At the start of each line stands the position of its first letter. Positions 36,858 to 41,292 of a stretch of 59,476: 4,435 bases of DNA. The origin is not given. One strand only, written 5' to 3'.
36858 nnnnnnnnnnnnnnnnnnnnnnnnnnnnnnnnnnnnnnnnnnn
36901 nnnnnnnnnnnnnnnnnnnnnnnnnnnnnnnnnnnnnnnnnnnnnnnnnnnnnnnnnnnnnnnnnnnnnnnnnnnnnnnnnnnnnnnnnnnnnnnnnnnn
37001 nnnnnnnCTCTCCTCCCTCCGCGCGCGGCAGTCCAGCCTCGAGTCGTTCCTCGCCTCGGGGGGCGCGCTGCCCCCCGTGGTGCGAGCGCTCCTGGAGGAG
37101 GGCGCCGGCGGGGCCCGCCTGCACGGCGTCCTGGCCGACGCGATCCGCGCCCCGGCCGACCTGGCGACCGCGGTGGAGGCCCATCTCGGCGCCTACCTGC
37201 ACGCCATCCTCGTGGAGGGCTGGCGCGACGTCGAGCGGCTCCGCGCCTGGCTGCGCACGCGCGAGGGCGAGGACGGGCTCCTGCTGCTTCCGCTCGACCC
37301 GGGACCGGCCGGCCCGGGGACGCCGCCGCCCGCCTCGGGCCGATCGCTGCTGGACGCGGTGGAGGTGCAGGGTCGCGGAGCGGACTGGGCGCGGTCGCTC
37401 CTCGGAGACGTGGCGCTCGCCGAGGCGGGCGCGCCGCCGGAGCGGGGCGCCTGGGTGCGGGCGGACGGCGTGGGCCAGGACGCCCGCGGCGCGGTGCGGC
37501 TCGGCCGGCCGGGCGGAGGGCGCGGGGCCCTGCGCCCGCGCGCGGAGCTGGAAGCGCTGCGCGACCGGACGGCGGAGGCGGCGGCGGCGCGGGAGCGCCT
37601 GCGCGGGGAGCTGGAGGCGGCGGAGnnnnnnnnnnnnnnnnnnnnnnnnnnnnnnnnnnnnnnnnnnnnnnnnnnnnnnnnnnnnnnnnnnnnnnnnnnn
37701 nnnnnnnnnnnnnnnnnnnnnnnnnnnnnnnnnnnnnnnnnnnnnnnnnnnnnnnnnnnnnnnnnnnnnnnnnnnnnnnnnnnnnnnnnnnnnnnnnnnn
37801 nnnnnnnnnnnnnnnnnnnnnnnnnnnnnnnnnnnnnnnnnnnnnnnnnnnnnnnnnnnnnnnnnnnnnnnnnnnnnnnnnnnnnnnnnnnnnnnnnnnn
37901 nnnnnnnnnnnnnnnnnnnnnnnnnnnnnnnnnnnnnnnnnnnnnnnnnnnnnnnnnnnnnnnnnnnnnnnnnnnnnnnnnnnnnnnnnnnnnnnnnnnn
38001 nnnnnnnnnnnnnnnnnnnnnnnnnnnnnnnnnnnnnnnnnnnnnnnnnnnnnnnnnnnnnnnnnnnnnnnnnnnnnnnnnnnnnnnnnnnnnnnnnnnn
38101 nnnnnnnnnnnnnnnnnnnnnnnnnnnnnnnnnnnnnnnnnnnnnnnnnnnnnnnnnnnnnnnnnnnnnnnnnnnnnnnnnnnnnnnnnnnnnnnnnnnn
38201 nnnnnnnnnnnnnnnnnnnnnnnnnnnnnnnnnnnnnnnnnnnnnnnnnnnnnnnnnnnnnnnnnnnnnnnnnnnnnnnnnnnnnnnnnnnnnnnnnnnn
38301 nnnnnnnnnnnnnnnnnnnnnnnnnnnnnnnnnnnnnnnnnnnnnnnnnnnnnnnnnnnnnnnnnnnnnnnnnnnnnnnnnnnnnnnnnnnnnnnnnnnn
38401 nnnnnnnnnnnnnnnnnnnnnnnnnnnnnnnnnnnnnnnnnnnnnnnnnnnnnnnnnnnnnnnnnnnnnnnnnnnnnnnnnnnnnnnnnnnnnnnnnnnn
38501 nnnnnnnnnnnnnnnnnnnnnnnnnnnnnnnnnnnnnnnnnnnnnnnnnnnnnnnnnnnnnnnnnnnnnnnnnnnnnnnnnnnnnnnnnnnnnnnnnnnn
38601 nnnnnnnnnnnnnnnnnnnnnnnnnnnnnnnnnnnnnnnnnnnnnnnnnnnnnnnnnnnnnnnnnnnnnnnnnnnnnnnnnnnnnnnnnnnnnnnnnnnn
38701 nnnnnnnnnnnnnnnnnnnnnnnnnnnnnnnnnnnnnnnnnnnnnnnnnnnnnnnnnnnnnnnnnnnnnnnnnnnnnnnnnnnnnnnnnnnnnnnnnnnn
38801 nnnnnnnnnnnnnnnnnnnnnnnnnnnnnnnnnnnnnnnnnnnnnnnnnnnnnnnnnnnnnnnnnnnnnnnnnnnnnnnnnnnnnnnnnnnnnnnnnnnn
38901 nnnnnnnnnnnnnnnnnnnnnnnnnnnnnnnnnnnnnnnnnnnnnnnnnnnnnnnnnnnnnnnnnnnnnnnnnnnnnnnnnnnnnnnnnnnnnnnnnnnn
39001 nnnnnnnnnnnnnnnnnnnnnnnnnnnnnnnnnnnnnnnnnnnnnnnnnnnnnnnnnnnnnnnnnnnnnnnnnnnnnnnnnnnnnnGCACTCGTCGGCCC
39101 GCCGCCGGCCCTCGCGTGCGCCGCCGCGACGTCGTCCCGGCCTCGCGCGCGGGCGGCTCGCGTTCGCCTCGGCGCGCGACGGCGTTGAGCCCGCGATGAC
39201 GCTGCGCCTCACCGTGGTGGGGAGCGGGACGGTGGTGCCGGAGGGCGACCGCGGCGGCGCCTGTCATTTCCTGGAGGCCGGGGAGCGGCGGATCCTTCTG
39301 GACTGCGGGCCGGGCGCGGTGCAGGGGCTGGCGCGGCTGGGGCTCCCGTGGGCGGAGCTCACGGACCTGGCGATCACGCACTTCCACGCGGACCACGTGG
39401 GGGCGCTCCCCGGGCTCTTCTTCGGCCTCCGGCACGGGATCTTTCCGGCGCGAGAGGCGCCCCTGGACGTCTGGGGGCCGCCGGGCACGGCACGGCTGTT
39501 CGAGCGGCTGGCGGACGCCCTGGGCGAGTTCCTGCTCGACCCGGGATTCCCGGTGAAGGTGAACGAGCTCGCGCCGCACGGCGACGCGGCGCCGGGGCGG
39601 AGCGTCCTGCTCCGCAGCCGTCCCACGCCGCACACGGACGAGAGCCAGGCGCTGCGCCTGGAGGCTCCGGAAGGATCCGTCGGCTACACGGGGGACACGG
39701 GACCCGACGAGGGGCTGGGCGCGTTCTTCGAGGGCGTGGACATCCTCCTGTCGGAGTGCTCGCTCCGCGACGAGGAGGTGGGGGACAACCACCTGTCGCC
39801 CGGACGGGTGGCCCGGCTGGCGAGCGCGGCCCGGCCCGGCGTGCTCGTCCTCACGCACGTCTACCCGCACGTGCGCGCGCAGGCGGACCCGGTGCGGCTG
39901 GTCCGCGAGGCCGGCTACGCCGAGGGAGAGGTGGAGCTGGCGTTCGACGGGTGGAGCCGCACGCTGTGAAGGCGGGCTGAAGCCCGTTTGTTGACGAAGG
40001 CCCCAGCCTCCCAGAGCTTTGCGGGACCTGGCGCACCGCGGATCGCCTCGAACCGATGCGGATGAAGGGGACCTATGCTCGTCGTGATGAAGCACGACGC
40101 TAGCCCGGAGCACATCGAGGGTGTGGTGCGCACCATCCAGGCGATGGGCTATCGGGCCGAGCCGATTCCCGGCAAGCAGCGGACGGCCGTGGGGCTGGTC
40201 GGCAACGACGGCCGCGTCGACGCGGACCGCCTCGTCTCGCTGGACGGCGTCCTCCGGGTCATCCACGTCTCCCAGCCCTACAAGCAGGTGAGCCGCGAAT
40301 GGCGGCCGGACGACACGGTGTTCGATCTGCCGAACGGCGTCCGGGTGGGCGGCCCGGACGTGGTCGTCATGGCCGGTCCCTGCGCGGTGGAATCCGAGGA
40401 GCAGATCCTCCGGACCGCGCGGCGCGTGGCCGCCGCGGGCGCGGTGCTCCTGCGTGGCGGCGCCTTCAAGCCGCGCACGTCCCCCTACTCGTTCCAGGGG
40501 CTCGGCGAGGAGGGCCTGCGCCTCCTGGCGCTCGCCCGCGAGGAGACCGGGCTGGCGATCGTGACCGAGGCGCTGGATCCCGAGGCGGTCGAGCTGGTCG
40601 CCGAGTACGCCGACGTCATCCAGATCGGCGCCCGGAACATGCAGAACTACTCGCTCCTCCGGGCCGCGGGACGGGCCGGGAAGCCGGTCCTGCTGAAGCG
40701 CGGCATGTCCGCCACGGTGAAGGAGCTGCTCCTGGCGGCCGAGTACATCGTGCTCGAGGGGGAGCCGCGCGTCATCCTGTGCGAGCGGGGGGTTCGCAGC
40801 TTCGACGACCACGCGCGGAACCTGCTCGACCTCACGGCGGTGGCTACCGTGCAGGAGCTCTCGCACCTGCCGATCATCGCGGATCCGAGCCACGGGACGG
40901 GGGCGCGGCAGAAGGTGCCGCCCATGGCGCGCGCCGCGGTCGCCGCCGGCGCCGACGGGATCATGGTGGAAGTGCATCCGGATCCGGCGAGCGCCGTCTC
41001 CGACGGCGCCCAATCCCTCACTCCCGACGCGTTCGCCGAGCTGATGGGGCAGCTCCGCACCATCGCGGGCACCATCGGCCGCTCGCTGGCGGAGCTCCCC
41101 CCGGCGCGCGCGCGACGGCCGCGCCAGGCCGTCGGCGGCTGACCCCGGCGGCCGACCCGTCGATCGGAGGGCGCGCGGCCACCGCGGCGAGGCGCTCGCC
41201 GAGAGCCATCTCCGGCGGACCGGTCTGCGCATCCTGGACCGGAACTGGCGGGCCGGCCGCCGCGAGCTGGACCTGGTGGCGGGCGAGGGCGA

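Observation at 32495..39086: Candidate septum-chromosome coupling operon: SPOR lipoprotein, pseudo-MinD-SPOR protein, smc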

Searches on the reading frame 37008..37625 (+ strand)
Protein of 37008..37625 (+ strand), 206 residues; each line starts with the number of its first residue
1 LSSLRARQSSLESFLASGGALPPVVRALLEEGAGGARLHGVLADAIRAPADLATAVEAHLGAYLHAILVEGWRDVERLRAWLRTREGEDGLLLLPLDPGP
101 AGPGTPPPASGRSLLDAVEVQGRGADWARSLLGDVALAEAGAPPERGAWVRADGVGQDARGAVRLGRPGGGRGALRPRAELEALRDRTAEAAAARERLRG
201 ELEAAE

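Call 39: search_solved_structures(query=window:37008-37625:+, max_evalue=0.01, show_alignments=3)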
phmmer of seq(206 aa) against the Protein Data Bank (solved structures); distinct sequences matched with E-value up to 0.01: 0.

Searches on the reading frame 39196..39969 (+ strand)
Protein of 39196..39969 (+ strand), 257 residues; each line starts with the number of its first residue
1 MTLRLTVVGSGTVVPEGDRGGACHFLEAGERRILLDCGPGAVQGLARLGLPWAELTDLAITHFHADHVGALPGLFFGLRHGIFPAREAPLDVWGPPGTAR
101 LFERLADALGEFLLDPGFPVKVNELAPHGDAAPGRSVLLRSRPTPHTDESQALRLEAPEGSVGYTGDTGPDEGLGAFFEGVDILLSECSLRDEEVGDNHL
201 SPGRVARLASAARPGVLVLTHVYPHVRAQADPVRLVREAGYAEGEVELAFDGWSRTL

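Call 11: search_protein_families(library=pfam, proteins=[window:39196-39969:+], max_evalue=0.001)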
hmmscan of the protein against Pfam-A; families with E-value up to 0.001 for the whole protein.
window:39196-39969:+ (257 aa): 3 families
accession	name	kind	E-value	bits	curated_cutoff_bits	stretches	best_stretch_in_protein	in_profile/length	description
PF12706.13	Lactamase_B_2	-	3.4e-20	72.9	27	1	31-221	1-199/200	Beta-lactamase superfamily domain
PF00753.33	Lactamase_B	-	1.6e-14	54.8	22.7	1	18-175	3-157/196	Metallo-beta-lactamase superfamily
PF23023.1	Anti-Pycsar_Apyc1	-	3.7e-06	27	50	1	29-79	28-78/250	Anti-Pycsar protein Apyc1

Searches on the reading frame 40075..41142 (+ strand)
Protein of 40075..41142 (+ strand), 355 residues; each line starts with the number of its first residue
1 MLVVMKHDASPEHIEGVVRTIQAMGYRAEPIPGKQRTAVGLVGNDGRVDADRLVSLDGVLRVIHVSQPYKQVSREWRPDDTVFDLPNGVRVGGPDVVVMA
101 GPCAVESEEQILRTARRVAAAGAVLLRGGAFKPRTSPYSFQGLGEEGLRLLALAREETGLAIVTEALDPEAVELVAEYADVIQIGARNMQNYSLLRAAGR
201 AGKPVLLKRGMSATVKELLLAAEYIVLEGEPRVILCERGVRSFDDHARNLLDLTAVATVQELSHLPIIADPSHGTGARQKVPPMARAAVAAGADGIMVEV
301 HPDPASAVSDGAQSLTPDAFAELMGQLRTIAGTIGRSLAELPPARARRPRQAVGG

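Call 11: search_protein_families(library=pfam, proteins=[window:40075-41142:+], max_evalue=0.001)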
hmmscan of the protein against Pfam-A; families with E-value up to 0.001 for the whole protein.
window:40075-41142:+ (355 aa): 3 families
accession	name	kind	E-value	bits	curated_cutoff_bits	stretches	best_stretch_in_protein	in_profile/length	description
PF00793.26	DAHP_synth_1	-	1e-77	261.2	25.5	1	87-328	8-265/270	DAHP synthetase I family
PF18152.6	DAHP_snth_FXD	-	6.5e-18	64.8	27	1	1-67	1-67/67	DAHP synthase ferredoxin-like domain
PF03102.20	NeuB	-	1.6e-10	41.3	22.1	1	144-336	54-238/241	NeuB family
